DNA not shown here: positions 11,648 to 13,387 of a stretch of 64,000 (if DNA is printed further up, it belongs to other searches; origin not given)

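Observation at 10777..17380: Co-directional cluster: SPASM radical-SAM + B12-radical-SAM + GT2 + B12-radical-SAM + polyprenyl-phosphate sugar transferase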

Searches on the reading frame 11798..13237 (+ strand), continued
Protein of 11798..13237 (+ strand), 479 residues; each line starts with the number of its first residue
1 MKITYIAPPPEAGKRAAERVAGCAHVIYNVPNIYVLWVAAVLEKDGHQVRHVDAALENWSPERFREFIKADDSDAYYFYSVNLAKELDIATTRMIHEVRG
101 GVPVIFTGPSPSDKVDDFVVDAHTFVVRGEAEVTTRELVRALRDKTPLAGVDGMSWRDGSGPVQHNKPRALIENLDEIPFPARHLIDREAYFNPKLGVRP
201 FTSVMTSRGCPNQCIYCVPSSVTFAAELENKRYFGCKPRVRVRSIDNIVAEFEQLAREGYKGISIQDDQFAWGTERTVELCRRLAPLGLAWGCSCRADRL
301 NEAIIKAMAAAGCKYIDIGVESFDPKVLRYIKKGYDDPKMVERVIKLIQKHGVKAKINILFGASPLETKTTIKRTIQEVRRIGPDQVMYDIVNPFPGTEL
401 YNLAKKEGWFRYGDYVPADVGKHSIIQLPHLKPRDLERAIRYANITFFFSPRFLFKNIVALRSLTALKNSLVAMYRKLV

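Call 15: find_encoding_contigs(protein=P0002, flank=10000, max_places=1)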
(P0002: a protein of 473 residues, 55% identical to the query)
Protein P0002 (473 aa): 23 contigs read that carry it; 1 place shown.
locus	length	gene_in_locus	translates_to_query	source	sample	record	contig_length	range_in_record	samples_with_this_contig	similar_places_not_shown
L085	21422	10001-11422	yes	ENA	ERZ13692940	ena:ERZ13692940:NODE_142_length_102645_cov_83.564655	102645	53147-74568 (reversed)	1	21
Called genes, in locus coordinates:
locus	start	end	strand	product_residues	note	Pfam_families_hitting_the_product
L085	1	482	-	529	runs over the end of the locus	PF00460:Flg_bb_rod (weak), PF22692:LlgE_F_G_D1, PF07559:FlgE_D2, PF06429:Flg_bbr_C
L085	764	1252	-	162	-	PF03963:FlgD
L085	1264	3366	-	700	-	PF02120:Flg_hook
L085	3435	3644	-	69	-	-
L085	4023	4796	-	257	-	-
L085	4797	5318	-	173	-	-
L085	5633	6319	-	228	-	PF02581:TMP-TENI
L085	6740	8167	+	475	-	PF13230:GATase_4 (weak), PF13522:GATase_6, PF13537:GATase_7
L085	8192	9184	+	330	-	PF04055:Radical_SAM, PF13186:SPASM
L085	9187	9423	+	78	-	-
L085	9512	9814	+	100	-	-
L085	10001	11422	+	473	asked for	PF02310:B12-binding (weak), PF04055:Radical_SAM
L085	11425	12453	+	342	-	PF00535:Glycos_transf_2, PF10111:Glyco_tranf_2_2, PF13506:Glyco_transf_21, PF13641:Glyco_tranf_2_3, PF13632:Glyco_trans_2_3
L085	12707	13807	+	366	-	PF00586:AIRS, PF02769:AIRS_C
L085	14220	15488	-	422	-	PF07642:BBP2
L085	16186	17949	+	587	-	PF01268:FTHFS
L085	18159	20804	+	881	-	PF07517:SecA_DEAD, PF00270:DEAD (weak), PF01043:SecA_PP_bind, PF21090:P-loop_SecA, PF07516:SecA_SW, PF02810:SEC-C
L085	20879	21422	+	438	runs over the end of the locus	PF04413:Glycos_transf_N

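Call 16: find_encoding_contigs(protein=P0009, flank=10000, max_places=1)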
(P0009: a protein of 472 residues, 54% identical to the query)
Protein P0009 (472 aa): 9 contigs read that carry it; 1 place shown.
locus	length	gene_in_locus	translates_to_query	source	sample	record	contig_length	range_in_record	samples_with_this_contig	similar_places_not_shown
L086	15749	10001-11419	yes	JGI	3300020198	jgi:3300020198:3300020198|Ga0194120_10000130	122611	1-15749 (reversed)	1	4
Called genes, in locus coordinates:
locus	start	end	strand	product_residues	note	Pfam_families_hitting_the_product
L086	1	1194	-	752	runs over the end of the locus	PF02120:Flg_hook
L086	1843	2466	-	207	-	-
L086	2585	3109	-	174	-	-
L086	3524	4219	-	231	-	PF02581:TMP-TENI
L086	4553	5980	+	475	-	PF13230:GATase_4 (weak), PF13522:GATase_6, PF13537:GATase_7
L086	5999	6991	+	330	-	PF04055:Radical_SAM, PF13186:SPASM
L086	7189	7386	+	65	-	-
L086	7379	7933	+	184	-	PF09970:DUF2204 (weak), PF19502:DUF6036, PF08843:AbiEii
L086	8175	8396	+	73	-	-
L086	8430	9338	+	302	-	PF11185:DUF2971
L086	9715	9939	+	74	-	-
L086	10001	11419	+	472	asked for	PF02310:B12-binding, PF04055:Radical_SAM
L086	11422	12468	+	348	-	PF00535:Glycos_transf_2, PF10111:Glyco_tranf_2_2, PF13506:Glyco_transf_21, PF13641:Glyco_tranf_2_3, PF13632:Glyco_trans_2_3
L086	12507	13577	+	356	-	PF00586:AIRS, PF02769:AIRS_C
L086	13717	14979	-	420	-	PF07642:BBP2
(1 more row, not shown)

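Call 18: search_protein_families(library=pfam, proteins=[L071:6388-7986:+, L071:8457-9089:+, L071:9073-9738:+, L071:11449-12258:+, L071:12503-13414:-, L016:9111-9572:+, L016:9582-10004:+, L016:11438-12211:+, L016:12222-12746:+, L010:11443-12189:+], max_evalue=0.001)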
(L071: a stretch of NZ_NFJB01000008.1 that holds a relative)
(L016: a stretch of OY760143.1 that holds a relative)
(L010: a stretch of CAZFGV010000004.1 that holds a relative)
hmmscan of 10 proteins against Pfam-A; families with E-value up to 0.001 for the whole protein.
L071:6388-7986:+ (532 aa): 5 families
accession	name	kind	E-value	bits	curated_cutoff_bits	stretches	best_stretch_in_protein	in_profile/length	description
PF03572.23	Peptidase_S41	-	2.3e-51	174.1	24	1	189-343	1-156/165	Peptidase family S41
PF13180.12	PDZ_2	-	6.1e-13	49.3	27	1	90-165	3-75/80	PDZ domain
PF17820.7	PDZ_6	-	5.5e-11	42.5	27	1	103-159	2-54/54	PDZ domain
PF00595.29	PDZ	-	2.4e-09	37.9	23.2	1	89-157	11-80/81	PDZ domain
PF22694.1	CtpB_N-like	-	1.4e-08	35.5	27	1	27-74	36-84/85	Activating protease CtpB N-terminal domain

L071:8457-9089:+ (210 aa): 1 family
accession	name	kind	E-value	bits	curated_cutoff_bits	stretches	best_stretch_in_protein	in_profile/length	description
PF02417.20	Chromate_transp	-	7.8e-52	176.1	28.6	1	31-206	1-166/166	Chromate transporter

L071:9073-9738:+ (221 aa): 0 families

L071:11449-12258:+ (269 aa): 5 families
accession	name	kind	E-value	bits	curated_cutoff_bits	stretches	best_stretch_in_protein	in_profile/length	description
PF00535.33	Glycos_transf_2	-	8.3e-32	110.9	23.3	1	5-201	1-168/168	Glycosyl transferase family 2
PF13641.12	Glyco_tranf_2_3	-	3.2e-21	76.8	27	1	4-237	3-211/230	Glycosyltransferase like family 2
PF10111.15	Glyco_tranf_2_2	-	4.2e-09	36.7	27.3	1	14-95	12-95/276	Glycosyltransferase like family 2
PF13632.12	Glyco_trans_2_3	-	1.1e-06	29.1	27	1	185-247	72-132/198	Glycosyl transferase family group 2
PF13506.12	Glyco_transf_21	-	0.0006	19.8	21.7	0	181-245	98-163/174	Glycosyl transferase family 21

L071:12503-13414:- (303 aa): 2 families
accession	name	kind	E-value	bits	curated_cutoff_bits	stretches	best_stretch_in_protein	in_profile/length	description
PF02588.21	YitT_membrane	-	3.6e-55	187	24.3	1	26-235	1-204/205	Uncharacterised 5xTM membrane BCR, YitT family COG1284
PF10035.14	DUF2179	-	4.8e-19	68.4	22.8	1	241-295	1-55/55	Uncharacterized protein conserved in bacteria (DUF2179)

L016:9111-9572:+ (153 aa): 0 families

L016:9582-10004:+ (140 aa): 0 families

L016:11438-12211:+ (257 aa): 5 families
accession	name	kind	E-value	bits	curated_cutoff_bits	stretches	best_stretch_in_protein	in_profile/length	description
PF00535.33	Glycos_transf_2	-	9.7e-33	113.9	23.3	1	5-188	1-167/168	Glycosyl transferase family 2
PF13641.12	Glyco_tranf_2_3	-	1e-17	65.4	27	1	4-222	3-208/230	Glycosyltransferase like family 2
PF10111.15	Glyco_tranf_2_2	-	1.7e-11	44.6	27.3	1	5-231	1-223/276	Glycosyltransferase like family 2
PF13632.12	Glyco_trans_2_3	-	5.9e-07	29.9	27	1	85-225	2-120/198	Glycosyl transferase family group 2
PF13506.12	Glyco_transf_21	-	4.9e-06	26.6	21.7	1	74-221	23-150/174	Glycosyl transferase family 21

L016:12222-12746:+ (174 aa): 3 families
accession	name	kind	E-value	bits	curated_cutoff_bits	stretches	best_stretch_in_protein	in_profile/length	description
PF13302.13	Acetyltransf_3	-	1.3e-19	71.7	25.4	1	9-147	2-137/138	Acetyltransferase (GNAT) domain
PF00583.31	Acetyltransf_1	-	1.9e-12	47.9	20.7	1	59-147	26-116/116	Acetyltransferase (GNAT) family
PF13420.13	Acetyltransf_4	-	3e-09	37.5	24.3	1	11-165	1-152/155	Acetyltransferase (GNAT) domain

L010:11443-12189:+ (248 aa): 4 families
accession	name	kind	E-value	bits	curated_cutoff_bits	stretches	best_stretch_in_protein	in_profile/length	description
PF00535.33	Glycos_transf_2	-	4e-28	98.9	23.3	1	4-175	1-164/168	Glycosyl transferase family 2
PF13641.12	Glyco_tranf_2_3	-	1.3e-09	38.9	27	1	3-216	3-212/230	Glycosyltransferase like family 2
PF13632.12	Glyco_trans_2_3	-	8.3e-08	32.7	27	1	83-246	2-158/198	Glycosyl transferase family group 2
PF10111.15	Glyco_tranf_2_2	-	9.4e-07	29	27.3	1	21-206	21-205/276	Glycosyltransferase like family 2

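Call 19: search_solved_structures(query=A1, max_evalue=0.001)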
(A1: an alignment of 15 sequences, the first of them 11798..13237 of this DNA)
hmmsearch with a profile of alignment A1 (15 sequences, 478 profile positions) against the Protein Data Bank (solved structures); distinct sequences matched with E-value up to 0.001: 11.
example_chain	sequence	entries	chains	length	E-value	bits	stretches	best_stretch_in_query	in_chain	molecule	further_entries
6fd2_B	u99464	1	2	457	2.6e-36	128.6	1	168-438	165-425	Putative apramycin biosynthetic oxidoreductase 4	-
5ul2_A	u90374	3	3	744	1.3e-12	50.4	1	49-377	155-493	OxsB protein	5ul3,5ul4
9ccb_A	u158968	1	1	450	8.5e-11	44.4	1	205-400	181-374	Radical SAM core domain-containing protein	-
9n1b_A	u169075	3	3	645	1.6e-10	43.5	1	59-225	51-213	Radical SAM protein | Radical SAM enzyme CysS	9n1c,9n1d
6iaz_A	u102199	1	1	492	2.5e-09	39.6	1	278-428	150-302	Histone acetyltransferase, ELP3 family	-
6ia8_A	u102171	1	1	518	2.7e-09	39.4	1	278-428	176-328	Histone acetyltransferase, ELP3 family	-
6iad_A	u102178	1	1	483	4.9e-09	38.6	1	278-428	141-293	Histone acetyltransferase, ELP3 family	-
4jc0_A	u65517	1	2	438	1.1e-05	27.6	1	195-397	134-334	Ribosomal protein S12 methylthiotransferase RimO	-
2qgq_A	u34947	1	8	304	2.5e-05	26.4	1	198-399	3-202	Protein TM_1862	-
7kdx_A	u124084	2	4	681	3.2e-05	26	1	87-224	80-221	Methyltransferase TokK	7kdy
6wte_A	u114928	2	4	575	7.4e-05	24.8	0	202-388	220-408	B12-binding domain-containing protein | Tryptophan-C2-methyltransferase containing B12-binding domain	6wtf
